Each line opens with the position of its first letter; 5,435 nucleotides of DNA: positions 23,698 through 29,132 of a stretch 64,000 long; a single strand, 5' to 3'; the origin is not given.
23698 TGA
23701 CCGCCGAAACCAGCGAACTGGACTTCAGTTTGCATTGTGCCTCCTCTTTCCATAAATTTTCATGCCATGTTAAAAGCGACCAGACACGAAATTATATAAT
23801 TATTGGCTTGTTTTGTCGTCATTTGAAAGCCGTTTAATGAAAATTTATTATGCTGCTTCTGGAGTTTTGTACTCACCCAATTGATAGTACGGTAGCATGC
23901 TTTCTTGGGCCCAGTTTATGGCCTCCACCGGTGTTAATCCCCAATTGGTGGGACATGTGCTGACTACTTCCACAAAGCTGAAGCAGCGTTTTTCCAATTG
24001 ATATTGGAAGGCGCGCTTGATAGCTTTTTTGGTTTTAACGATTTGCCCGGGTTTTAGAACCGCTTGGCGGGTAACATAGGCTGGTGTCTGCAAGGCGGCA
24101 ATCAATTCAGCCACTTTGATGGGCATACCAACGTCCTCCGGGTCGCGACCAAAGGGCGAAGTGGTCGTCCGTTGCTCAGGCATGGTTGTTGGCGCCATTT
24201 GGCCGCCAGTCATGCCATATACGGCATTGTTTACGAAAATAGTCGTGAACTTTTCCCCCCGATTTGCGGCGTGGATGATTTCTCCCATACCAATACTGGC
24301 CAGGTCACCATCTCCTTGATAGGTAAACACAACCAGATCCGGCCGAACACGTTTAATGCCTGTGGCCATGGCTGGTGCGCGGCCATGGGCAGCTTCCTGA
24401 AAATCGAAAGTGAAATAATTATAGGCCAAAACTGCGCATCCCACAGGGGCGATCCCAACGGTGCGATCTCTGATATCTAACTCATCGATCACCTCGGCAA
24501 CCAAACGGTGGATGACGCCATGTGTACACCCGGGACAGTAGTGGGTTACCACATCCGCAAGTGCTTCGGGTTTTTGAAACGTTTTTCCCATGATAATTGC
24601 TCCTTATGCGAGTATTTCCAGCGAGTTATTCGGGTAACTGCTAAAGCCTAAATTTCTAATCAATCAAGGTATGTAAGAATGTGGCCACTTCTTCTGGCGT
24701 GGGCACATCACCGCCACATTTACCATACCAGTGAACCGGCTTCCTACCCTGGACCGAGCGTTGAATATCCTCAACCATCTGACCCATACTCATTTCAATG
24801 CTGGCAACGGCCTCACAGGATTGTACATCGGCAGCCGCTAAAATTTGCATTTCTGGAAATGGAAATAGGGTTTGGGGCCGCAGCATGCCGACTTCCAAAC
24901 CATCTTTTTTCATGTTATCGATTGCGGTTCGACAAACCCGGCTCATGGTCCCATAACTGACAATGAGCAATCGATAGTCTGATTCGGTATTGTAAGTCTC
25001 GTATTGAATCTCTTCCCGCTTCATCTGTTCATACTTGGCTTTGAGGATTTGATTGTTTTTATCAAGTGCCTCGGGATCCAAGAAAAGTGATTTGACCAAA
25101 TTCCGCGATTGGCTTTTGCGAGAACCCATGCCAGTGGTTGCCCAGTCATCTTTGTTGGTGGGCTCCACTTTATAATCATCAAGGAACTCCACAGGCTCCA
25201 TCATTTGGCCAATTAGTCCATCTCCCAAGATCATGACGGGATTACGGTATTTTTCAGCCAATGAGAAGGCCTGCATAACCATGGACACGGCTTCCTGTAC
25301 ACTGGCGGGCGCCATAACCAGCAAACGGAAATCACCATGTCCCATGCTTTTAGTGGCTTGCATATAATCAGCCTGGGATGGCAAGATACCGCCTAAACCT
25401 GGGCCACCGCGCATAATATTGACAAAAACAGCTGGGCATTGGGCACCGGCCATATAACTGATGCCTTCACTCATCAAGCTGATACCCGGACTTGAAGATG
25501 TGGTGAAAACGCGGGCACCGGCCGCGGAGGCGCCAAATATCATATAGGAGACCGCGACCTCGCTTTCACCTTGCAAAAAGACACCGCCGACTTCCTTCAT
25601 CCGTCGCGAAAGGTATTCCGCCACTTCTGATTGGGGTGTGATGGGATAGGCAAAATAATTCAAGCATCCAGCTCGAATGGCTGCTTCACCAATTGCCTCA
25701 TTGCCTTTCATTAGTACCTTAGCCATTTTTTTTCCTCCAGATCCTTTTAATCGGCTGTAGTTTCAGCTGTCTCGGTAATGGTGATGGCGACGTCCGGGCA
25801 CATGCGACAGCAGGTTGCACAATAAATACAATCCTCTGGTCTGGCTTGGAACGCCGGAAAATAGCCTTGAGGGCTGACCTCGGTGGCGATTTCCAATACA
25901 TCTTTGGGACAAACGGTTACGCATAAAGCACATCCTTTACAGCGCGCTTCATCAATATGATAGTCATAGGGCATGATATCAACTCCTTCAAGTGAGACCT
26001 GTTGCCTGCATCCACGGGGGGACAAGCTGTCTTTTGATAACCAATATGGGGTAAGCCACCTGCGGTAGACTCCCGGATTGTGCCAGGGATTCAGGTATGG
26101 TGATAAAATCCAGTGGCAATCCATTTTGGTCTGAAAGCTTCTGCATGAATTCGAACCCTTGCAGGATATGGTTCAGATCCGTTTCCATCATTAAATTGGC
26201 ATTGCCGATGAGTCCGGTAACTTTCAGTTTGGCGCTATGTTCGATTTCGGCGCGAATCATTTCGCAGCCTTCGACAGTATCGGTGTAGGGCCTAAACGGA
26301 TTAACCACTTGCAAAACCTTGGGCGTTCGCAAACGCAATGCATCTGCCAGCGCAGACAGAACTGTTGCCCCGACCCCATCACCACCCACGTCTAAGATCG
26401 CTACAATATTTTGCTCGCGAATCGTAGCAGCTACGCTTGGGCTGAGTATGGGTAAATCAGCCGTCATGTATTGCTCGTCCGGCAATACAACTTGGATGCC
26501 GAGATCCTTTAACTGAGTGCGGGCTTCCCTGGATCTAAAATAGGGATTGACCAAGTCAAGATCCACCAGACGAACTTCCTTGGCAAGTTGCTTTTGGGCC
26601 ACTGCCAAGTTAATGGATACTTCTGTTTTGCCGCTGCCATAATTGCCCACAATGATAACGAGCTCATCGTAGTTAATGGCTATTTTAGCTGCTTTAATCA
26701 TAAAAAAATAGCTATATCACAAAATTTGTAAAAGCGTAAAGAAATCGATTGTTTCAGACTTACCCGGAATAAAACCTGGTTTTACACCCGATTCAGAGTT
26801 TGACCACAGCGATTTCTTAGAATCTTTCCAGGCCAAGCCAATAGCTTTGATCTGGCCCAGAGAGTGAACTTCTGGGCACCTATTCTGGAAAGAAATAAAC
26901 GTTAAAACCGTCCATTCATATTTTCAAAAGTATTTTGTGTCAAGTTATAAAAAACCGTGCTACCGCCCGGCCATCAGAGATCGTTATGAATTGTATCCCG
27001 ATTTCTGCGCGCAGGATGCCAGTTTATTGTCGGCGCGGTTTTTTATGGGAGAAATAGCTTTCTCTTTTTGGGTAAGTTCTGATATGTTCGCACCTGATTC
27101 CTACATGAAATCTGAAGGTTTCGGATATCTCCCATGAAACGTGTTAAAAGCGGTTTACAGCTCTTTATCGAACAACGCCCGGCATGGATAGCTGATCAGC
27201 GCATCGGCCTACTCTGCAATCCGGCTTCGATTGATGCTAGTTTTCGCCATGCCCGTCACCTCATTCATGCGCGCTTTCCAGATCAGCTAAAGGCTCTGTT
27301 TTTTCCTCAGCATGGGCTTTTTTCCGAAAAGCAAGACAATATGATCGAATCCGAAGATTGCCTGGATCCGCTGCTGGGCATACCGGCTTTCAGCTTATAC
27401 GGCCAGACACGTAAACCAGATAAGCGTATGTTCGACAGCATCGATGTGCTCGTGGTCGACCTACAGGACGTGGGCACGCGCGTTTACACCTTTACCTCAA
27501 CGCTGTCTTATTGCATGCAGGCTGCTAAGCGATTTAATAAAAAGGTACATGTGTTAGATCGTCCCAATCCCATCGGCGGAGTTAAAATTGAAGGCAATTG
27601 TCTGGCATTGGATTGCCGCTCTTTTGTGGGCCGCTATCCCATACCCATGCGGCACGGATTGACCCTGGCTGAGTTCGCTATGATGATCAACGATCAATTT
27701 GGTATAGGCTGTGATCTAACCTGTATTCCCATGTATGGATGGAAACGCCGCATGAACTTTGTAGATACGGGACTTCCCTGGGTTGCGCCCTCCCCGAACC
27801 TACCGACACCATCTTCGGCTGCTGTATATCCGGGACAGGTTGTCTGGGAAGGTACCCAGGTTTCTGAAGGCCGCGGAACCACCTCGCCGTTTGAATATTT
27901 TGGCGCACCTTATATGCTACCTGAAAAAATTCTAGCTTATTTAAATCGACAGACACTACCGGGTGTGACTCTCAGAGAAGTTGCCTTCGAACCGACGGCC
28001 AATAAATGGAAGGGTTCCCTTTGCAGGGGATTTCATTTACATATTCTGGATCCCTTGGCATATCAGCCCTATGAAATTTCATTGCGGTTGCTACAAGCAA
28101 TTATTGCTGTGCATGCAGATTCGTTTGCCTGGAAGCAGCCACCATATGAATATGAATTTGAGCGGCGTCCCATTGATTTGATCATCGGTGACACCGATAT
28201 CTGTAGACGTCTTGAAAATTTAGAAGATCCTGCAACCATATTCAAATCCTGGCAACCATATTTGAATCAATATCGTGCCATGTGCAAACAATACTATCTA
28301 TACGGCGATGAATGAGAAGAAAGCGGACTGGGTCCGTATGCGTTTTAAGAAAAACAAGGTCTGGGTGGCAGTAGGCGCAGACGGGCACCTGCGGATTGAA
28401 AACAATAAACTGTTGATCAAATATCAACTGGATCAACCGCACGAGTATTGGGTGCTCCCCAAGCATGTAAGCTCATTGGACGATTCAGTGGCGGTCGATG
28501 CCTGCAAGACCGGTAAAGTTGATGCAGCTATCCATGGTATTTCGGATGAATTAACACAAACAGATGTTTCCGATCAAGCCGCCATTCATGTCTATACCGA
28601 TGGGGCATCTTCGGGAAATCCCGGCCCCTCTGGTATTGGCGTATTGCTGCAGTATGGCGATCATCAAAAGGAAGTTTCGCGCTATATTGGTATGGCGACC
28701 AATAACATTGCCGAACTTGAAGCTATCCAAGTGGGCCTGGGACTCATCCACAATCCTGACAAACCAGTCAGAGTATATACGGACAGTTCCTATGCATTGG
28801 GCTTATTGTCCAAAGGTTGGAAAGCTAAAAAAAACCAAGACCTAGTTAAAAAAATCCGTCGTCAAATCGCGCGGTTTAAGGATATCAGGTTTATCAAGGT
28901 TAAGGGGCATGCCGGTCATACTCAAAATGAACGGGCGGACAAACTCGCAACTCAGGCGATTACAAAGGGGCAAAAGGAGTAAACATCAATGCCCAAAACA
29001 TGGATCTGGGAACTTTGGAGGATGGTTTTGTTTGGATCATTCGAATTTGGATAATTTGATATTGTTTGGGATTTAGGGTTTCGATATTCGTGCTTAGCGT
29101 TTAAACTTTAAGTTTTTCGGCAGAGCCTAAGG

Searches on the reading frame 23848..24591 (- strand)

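Call 26: search_protein_families(library=ncbifam, proteins=[window:23848-24591:-], max_evalue=1e-12)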
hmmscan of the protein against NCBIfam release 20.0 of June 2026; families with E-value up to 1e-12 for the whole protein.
window:23848-24591:- (247 aa): 7 families
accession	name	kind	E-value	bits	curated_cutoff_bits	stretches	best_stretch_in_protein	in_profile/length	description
NF008820.0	PRK11866.1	equivalog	5.3e-35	121.2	402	1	15-215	14-203/287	2-oxoacid ferredoxin oxidoreductase subunit beta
TIGR02177.1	PorB_KorB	subfamily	6.8e-32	111.1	261.9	1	17-217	2-191/286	2-oxoacid:acceptor oxidoreductase, beta subunit, pyruvate/2-ketoisovalerate family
NF008821.0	PRK11869.1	equivalog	3.1e-30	105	438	1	14-231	12-215/286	2-oxoacid ferredoxin oxidoreductase subunit beta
NF007207.0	PRK09628.1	equivalog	4.9e-30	105.1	364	1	13-219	13-208/277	2-oxoglutarate ferredoxin oxidoreductase subunit beta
NF041171.1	Oxoac_fdxbeta_Archa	equivalog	5.6e-27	94.8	423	1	16-216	3-192/296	2-oxoacid:ferredoxin oxidoreductase subunit beta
NF008819.1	PRK11865.1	equivalog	9.7e-21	74.3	405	1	6-229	9-228/300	pyruvate synthase subunit PorB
NF008818.0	PRK11864.1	subfamily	5.7e-16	58.5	405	1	18-229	20-224/300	3-methyl-2-oxobutanoate dehydrogenase subunit beta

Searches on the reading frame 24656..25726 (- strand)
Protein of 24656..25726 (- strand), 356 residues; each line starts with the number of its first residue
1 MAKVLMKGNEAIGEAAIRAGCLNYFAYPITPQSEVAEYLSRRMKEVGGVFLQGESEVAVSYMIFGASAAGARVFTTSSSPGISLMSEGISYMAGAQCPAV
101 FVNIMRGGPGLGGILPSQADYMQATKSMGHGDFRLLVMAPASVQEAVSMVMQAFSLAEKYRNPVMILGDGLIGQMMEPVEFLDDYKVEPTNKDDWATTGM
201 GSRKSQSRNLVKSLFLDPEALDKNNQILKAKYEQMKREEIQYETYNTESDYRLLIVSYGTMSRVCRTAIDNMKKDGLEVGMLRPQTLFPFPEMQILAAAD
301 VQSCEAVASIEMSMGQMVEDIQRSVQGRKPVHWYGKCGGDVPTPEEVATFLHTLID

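Call 26: search_protein_families(library=ncbifam, proteins=[window:24656-25726:-], max_evalue=1e-12)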
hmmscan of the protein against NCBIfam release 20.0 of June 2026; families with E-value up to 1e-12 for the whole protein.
window:24656-25726:- (356 aa): 11 families
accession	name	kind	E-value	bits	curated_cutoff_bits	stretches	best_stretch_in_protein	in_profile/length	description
NF005507.0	PRK07119.1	subfamily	4.5e-149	496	399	1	1-352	2-346/352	3-methyl-2-oxobutanoate dehydrogenase subunit VorB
NF006412.0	PRK08659.1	equivalog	3e-86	290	411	2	3-193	5-195/378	2-oxoacid:acceptor oxidoreductase subunit alpha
TIGR03710.1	OAFO_sf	subfamily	1.6e-67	228.4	482.75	2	3-195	193-385/561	2-oxoacid:acceptor oxidoreductase subunit alpha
NF007206.0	PRK09627.1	equivalog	4.6e-63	213.4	579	2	2-188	2-188/375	2-oxoglutarate synthase subunit alpha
NF041170.1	Oxoac_fdxalpha_Archa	equivalog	6.5e-39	133.8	800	1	3-188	235-431/636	2-oxoacid:ferredoxin oxidoreductase subunit alpha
NF040682.1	PorA_Arch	equivalog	9.6e-32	110.3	550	1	3-315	3-325/387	pyruvate synthase subunit PorA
NF006232.0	PRK08366.1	equivalog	1.6e-22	79.7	646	1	3-172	7-172/394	2-ketoisovalerate ferredoxin oxidoreductase subunit alpha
NF007201.0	PRK09622.1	equivalog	4.1e-22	78.6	590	1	7-314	14-329/405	2-oxoacid:ferredoxin oxidoreductase subunit alpha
NF006233.0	PRK08367.1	equivalog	1.7e-21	76.5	625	1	3-314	4-325/394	pyruvate ferredoxin oxidoreductase subunit alpha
NF045764.1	PhenlGlyoxDHPadG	equivalog_domain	1e-19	70.4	700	1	4-161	3-156/398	NADH-dependent phenylglyoxylate dehydrogenase subunit alpha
TIGR03336.1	IOR_alpha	equivalog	1.3e-19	70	650.9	1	3-348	2-324/595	indolepyruvate ferredoxin oxidoreductase subunit alpha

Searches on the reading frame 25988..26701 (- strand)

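Call 26: search_protein_families(library=ncbifam, proteins=[window:25988-26701:-], max_evalue=1e-12)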
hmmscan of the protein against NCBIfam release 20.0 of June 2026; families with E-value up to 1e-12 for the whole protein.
window:25988-26701:- (237 aa): 0 families

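Call 37: search_protein_families(library=pfam, proteins=[window:25988-26701:-], max_evalue=1)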
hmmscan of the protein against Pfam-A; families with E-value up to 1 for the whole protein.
window:25988-26701:- (237 aa): 13 families
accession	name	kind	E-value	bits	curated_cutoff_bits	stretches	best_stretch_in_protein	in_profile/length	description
PF01656.29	CbiA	-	6.4e-05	23.4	25.4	1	20-165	7-109/125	CobQ/CobB/MinD/ParA nucleotide binding domain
PF10609.15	ParA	-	0.00094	19.1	27.1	1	14-53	6-45/246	NUBPL iron-transfer P-loop NTPase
PF13614.12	AAA_31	-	0.0023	18.3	27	1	22-50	12-40/177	AAA domain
PF20720.3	nSTAND3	-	0.0032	17.6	27.2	1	3-48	8-51/155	Novel STAND NTPase 3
PF00448.28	SRP54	-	0.0049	17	22.7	1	14-74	3-58/196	SRP54-type protein, GTPase domain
PF02562.22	PhoH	-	0.0081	16.1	27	1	8-39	15-46/205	PhoH-like protein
PF06414.18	Zeta_toxin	-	0.017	15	22.3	1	13-60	17-63/199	Zeta toxin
PF00781.29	DAGK_cat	-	0.029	14.4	23.6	1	89-123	46-78/125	Diacylglycerol kinase catalytic domain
PF09140.17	MipZ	-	0.044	13.5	20.7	1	15-69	2-62/262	ATPase MipZ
PF13401.12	AAA_22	-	0.11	13.2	27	1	12-197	5-118/130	AAA domain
PF00005.33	ABC_tran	-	0.12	13.4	25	1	5-37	4-36/137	ABC transporter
PF01695.23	IstB_IS21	-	0.18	11.7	24.1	0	10-51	90-132/238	IstB-like ATP binding protein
PF08433.16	KTI12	-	0.28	11.1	22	1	14-52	3-41/271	Chromatin associated protein KTI12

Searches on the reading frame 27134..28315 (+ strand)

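Call 26: search_protein_families(library=ncbifam, proteins=[window:27134-28315:+], max_evalue=1e-12)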
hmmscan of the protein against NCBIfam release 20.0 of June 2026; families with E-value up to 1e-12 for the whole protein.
window:27134-28315:+ (393 aa): 0 families

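Call 37: search_protein_families(library=pfam, proteins=[window:27134-28315:+], max_evalue=1)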
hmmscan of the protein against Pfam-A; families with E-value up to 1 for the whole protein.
window:27134-28315:+ (393 aa): 2 families
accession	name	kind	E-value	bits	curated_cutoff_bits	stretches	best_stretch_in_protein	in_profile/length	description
PF07075.17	NamZ_N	-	3.9e-78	261.9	26.9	1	24-226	1-202/203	Exo-beta-N-acetylmuramidase NamZ, N-terminal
PF20732.2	NamZ_C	-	2.5e-48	165.1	25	1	231-390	2-152/152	Exo-beta-N-acetylmuramidase NamZ, C-terminal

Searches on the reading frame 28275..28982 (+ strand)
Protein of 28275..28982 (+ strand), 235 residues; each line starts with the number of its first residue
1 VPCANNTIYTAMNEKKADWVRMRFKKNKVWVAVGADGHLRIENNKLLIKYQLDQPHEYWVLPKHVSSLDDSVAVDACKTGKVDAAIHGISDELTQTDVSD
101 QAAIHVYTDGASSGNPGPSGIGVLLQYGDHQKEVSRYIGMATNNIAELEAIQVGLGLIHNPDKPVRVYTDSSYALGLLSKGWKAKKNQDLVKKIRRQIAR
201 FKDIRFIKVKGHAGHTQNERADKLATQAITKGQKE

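Call 26: search_protein_families(library=ncbifam, proteins=[window:28275-28982:+], max_evalue=1e-12)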
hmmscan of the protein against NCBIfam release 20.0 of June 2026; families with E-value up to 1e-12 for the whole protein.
window:28275-28982:+ (235 aa): 4 families
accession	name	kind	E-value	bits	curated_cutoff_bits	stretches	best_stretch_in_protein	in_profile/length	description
NF001236.0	PRK00203.1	equivalog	1.7e-29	102.4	160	1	102-233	3-145/151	ribonuclease HI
NF005567.0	PRK07238.1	equivalog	8.6e-16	58.2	326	1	104-233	4-135/378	bifunctional RNase H/acid phosphatase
NF005116.0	PRK06548.1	equivalog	3.3e-14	53.1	280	1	104-229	6-140/161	ribonuclease H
NF041306.1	RnaseHI_Halo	equivalog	1.1e-13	51.5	300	1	100-229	66-195/197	ribonuclease HI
